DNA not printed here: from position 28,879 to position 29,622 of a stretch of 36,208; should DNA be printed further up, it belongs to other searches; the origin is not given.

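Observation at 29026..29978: AT-rich two-gene cassette (coiled-coil 2-TM protein plus small beta-rich partner) inserted beside attP: candidate novel defence / abortive-infection pair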

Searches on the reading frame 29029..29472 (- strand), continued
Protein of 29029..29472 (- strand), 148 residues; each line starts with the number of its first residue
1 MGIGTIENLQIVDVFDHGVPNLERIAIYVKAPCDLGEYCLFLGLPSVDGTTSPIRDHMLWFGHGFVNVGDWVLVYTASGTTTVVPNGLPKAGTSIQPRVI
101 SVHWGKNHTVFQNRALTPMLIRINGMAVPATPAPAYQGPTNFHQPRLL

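Call 65: search_protein_families(library=pfam, alignment_id=A5, max_evalue=0.00001)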
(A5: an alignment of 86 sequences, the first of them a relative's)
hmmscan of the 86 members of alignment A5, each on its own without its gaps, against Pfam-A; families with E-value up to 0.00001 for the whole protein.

A. member 1, L030:2886-3503:+ (206 aa): 0 families

B. families by the number of members that match (of 86 scanned): 68 families (the first 25 are shown)
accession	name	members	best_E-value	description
PF04055.27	Radical_SAM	2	1.4e-15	Radical SAM superfamily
PF02463.25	SMC_N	2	9.2e-13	RecF/RecN/SMC N terminal domain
PF01921.24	tRNA-synt_1f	1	4e-133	tRNA synthetases class I (K)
PF00282.25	Pyridoxal_deC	1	1.8e-116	Pyridoxal-dependent decarboxylase conserved domain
PF00171.27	Aldedh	1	6.5e-114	Aldehyde dehydrogenase family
PF00120.29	Gln-synt_C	1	2.7e-97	Glutamine synthetase, catalytic domain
PF00676.26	E1_dh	1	2.1e-88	Dehydrogenase E1 component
PF00198.28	2-oxoacid_dh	1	5.3e-84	2-oxoacid dehydrogenases acyltransferase (catalytic domain)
PF02405.21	MlaE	1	2.8e-81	Permease MlaE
PF02685.22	Glucokinase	1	4.2e-65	Glucokinase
PF00209.24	SNF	1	1.4e-51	Sodium:neurotransmitter symporter family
PF19864.5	Radical_SAM_N2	1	5.5e-50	Radical SAM proteins, N-terminal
PF00465.25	Fe-ADH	1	1.2e-47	Iron-containing alcohol dehydrogenase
PF01475.25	FUR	1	7e-45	Ferric uptake regulator family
PF14103.11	DUF4276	1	2.9e-44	Domain of unknown function (DUF4276)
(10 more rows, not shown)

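Call 66: search_protein_families(library=padloc, proteins=[L031:6625-7608:+, L031:7639-8604:+, L031:8651-9862:+, L031:10362-12206:-, L033:7635-9638:-, L033:10320-12059:+, L034:6785-8320:+, L035:7867-9264:+, L035:7113-7796:+, L036:6617-7306:+], max_evalue=0.00001)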
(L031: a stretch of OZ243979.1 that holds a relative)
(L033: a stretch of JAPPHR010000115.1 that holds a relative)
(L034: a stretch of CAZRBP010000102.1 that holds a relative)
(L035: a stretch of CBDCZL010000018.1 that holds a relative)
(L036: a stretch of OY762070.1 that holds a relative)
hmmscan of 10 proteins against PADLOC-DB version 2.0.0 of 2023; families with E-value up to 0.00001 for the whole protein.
L031:6625-7608:+ (328 aa): 0 families

L031:7639-8604:+ (322 aa): 0 families

L031:8651-9862:+ (404 aa): 0 families

L031:10362-12206:- (615 aa): 0 families

L033:7635-9638:- (668 aa): 0 families

L033:10320-12059:+ (580 aa): 1 family
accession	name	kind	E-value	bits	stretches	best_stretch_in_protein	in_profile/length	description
PDLC04689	PDC-M51A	-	1.8e-07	28.4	1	75-368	79-374/420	-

L034:6785-8320:+ (512 aa): 0 families

L035:7867-9264:+ (466 aa): 0 families

L035:7113-7796:+ (228 aa): 0 families

L036:6617-7306:+ (230 aa): 0 families

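Call 84: search_solved_structures(query=A3, max_evalue=10, show_alignments=2)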
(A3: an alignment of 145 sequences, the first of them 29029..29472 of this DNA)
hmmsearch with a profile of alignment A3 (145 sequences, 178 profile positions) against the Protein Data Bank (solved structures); distinct sequences matched with E-value up to 10: 0.

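Call 86: search_dna_similar(query=window:29029-29472:-, collection=phages, mode=protein, max_evalue=0.001, max_rows=30)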
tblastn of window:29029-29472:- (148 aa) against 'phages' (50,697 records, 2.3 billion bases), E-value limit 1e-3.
No match.

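Call 87: search_dna_similar(query=window:29029-29472:-, collection=plasmids, mode=protein, max_evalue=0.001, max_rows=30)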
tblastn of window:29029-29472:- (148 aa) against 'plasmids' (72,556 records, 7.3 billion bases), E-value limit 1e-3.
No match.

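Call 96: search_solved_structures(query=L030:4026-5252:+, max_evalue=0.001)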
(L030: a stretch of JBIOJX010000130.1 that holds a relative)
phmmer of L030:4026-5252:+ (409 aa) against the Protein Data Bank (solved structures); distinct sequences matched with E-value up to 0.001: 44.
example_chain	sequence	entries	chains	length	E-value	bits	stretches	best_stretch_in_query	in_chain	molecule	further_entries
6ehq_S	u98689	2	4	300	9.5e-120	403.2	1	52-336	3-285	Hydrogenase-2 small chain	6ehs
6gam_S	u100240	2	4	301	1.2e-119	402.9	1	52-336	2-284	Hydrogenase-2 small chain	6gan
6en9_S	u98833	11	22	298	2.1e-119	402.1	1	54-336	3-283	Hydrogenase-2 small chain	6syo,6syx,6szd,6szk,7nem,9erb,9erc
5xvb_S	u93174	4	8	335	6.2e-119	400.5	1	52-334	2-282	[NiFe]-hydrogenase 2 small subunit | Hydrogenase-2 small chain | NiFe hydrogenase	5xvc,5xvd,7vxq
6g7m_S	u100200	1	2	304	2.4e-118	398.6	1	52-338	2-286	Hydrogenase-2 small chain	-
1h2a_S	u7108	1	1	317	8.2e-89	301.3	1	26-313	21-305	HYDROGENASE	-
1yq9_A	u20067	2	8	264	2.6e-88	299.7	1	57-313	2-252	Periplasmic [NiFe] hydrogenase small subunit | PERIPLASMIC HYDROGENASE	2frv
1frv_A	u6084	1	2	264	9.9e-88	297.7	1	57-313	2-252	HYDROGENASE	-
3myr_A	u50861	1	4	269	3.9e-84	285.9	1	60-313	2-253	Hydrogenase (NiFe) small subunit HydA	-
4upe_A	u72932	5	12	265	1.1e-80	274.5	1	56-315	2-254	NIFE-HYDROGENASE SMALL SUBUNIT | HYDROGENASE (NIFE) SMALL SUBUNIT HYDA | PERIPLASMIC [NIFE] HYDROGENASE SMALL SUBUNIT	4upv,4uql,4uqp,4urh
1yqw_A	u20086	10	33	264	2e-80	273.7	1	58-315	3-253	Periplasmic [NiFe] hydrogenase small subunit | HYDROGENASE (NIFE) SMALL SUBUNIT HYDA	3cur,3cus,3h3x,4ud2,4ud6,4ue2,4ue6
1yrq_A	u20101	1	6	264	2.8e-80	273.2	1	58-315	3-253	Periplasmic [NiFe] hydrogenase small subunit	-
4ucw_A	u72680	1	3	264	9.5e-80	271.4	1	58-315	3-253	HYDROGENASE (NIFE) SMALL SUBUNIT HYDA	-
4ucq_A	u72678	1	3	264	1.2e-79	271.1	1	58-315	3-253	HYDROGENASE (NIFE) SMALL SUBUNIT HYDA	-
1frf_S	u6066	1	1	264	1.9e-79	270.5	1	58-315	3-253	[NI-FE] HYDROGENASE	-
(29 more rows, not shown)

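Call 97: search_solved_structures(query=L036:7556-11887:+, max_evalue=0.00001)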
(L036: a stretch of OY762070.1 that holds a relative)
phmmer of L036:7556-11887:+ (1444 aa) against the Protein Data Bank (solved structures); distinct sequences matched with E-value up to 0.00001: 1.
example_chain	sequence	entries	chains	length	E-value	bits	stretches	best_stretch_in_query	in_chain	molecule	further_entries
9o4e_A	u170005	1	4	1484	5.5e-67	229.5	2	417-1067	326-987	AVAST type 2 anti-phage system protein Avs2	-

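Call 105: find_encoding_contigs(protein=P0002, flank=5000, max_places=3)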
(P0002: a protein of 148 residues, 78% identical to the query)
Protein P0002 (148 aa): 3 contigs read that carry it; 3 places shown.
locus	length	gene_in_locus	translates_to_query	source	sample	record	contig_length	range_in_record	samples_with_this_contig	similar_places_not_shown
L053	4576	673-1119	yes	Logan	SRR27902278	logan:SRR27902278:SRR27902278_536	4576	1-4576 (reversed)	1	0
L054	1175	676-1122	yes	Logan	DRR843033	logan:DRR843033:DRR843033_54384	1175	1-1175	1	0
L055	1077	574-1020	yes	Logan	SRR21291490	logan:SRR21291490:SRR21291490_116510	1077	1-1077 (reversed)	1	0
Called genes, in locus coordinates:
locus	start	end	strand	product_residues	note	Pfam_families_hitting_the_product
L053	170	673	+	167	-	-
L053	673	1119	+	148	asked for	-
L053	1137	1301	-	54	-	-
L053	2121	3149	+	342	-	-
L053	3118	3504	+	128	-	-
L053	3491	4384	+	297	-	PF05057:DUF676 (weak)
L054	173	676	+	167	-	-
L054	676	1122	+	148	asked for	-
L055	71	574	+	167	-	-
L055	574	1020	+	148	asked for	-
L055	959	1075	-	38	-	?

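Call 109: search_dna_similar(query=L037:5929-6378:+, collection=plasmids, mode=protein, max_evalue=0.001, max_rows=20)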
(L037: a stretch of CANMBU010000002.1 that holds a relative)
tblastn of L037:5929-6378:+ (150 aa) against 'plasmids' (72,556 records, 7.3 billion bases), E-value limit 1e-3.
No match.

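Call 110: search_dna_similar(query=P0045, collection=plasmids, mode=protein, max_evalue=0.001, max_rows=20)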
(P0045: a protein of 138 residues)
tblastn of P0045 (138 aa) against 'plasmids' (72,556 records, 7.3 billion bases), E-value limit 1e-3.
No match.

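Call 111: search_dna_similar(query=P0045, collection=phages, mode=protein, max_evalue=0.001, max_rows=20)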
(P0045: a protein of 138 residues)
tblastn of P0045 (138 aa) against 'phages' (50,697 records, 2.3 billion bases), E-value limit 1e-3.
No match.
